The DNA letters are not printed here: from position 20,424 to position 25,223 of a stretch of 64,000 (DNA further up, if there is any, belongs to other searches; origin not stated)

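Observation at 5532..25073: A 19.5-kb single ORF encoding a 6,513-aa lipoprotein made of at least six GLUG-type beta-helix modules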

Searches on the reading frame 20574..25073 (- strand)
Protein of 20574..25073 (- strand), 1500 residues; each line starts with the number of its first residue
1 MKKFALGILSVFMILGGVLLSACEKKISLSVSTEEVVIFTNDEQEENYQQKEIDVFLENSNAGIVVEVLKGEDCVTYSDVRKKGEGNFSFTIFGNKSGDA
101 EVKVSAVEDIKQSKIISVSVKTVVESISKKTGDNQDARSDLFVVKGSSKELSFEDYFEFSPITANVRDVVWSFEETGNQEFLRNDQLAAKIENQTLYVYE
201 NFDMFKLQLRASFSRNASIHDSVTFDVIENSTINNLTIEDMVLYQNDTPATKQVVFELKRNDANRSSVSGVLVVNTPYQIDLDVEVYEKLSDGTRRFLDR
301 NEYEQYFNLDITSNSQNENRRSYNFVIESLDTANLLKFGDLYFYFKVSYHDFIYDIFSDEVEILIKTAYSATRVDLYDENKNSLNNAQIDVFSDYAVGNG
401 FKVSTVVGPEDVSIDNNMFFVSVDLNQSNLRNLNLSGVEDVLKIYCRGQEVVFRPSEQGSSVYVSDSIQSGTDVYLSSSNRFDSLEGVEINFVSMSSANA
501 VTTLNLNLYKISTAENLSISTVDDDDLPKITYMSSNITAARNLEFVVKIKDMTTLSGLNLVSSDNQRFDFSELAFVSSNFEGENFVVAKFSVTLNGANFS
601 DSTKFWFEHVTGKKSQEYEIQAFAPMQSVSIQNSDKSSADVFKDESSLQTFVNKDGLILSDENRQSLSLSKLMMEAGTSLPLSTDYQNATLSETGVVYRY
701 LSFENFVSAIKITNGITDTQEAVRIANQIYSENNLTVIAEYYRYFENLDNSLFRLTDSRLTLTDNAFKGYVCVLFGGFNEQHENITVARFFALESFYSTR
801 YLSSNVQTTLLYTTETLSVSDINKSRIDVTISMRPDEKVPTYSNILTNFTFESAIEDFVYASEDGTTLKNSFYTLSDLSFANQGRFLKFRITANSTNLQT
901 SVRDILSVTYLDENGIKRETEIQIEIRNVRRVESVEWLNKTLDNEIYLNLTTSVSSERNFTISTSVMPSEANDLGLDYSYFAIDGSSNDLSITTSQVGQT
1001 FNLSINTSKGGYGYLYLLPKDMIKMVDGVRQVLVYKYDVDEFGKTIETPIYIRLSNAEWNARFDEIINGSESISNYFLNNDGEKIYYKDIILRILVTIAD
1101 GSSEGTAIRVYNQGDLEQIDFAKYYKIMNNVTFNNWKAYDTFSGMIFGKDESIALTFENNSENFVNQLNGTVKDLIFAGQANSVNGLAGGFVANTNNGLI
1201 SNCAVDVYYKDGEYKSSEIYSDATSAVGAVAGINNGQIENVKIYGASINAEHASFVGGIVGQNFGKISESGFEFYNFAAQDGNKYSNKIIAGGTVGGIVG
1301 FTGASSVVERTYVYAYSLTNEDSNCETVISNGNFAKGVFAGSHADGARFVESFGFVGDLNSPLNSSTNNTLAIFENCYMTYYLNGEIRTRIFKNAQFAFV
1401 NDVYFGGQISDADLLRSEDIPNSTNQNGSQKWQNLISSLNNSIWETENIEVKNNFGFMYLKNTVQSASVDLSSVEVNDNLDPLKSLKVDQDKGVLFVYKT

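Call 6: search_protein_families(library=pfam, proteins=[window:20574-25073:-], max_evalue=0.01)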
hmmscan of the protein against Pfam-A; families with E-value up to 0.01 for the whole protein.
window:20574-25073:- (1500 aa): 0 families

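Call 7: search_protein_families(library=pfam, proteins=[window:20574-25073:-], max_evalue=10)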
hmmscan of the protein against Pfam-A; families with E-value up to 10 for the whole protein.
window:20574-25073:- (1500 aa): 3 families
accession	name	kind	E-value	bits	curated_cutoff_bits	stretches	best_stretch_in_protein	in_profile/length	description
PF22918.2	PTEN2_C2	-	0.025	14.9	25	1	15-76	6-69/130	PTEN2, C2 domain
PF07581.17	Glug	-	2.6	9.1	20.5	1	1185-1206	2-24/28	The GLUG motif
PF00805.28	Pentapeptide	-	8.4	6.5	20.2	1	422-437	5-20/40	Pentapeptide repeats (8 copies)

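Call 8: search_protein_families(library=ncbifam, proteins=[window:20574-25073:-], max_evalue=1)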
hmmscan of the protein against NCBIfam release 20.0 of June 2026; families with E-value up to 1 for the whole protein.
window:20574-25073:- (1500 aa): 1 family
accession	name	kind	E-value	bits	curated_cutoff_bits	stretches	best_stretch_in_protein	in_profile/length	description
TIGR03543.1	divI1A_rptt_fam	hypoth_equivalog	0.051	13.8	154.2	1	22-60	132-170/178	DivIVA domain repeat protein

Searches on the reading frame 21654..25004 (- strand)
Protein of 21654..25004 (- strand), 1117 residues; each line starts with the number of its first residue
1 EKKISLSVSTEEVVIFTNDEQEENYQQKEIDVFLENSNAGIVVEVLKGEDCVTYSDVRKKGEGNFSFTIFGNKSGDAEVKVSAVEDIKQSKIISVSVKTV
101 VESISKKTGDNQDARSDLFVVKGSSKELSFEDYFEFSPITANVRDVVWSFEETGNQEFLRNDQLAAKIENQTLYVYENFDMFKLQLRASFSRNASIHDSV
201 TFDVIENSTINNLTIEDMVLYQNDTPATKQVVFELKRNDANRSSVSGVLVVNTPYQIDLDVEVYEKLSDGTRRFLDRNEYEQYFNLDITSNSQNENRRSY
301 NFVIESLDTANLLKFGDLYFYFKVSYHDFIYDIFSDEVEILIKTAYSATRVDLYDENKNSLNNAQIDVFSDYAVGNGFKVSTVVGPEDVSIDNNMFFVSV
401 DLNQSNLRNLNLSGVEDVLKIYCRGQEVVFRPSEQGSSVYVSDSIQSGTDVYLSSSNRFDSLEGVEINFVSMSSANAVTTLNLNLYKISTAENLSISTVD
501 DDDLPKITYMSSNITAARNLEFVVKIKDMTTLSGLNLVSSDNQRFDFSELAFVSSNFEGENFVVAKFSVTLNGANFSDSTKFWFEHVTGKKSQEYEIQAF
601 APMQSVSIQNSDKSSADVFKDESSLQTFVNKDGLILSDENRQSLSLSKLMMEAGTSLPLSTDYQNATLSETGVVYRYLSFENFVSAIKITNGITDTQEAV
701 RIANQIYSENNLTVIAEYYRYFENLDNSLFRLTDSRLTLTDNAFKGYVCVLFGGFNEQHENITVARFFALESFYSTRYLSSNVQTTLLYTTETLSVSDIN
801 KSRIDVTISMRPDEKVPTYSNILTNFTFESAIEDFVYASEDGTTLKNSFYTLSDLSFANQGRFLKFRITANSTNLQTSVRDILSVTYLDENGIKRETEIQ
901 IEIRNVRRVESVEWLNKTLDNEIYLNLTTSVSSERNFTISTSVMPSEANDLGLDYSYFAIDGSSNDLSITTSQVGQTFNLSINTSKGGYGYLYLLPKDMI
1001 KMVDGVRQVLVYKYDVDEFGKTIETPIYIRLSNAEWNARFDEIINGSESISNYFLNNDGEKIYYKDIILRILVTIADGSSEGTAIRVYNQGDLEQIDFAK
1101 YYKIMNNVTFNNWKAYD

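Call 46: search_solved_structures(query=A3, max_evalue=1)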
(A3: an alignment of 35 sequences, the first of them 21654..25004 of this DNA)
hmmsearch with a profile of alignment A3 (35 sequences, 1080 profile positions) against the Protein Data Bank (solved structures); distinct sequences matched with E-value up to 1: 0.

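Call 86: search_protein_families(library=pfam, alignment_id=A3, max_evalue=0.01)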
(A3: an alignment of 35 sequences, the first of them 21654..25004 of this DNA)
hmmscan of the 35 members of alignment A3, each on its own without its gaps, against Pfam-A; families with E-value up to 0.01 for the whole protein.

A. member 1, window:21654-25004:- (1117 aa): 0 families

B. families by the number of members that match (of 35 scanned): 4 families
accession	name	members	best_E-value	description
PF02368.24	Big_2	2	0.0013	Bacterial Ig-like domain (group 2)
PF12930.12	DUF3836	2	0.002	Family of unknown function (DUF3836)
PF13629.12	T2SS-T3SS_pil_N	1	0.00044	Pilus formation protein N terminal region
PF03271.22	EB1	1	0.0063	EB1-like C-terminal motif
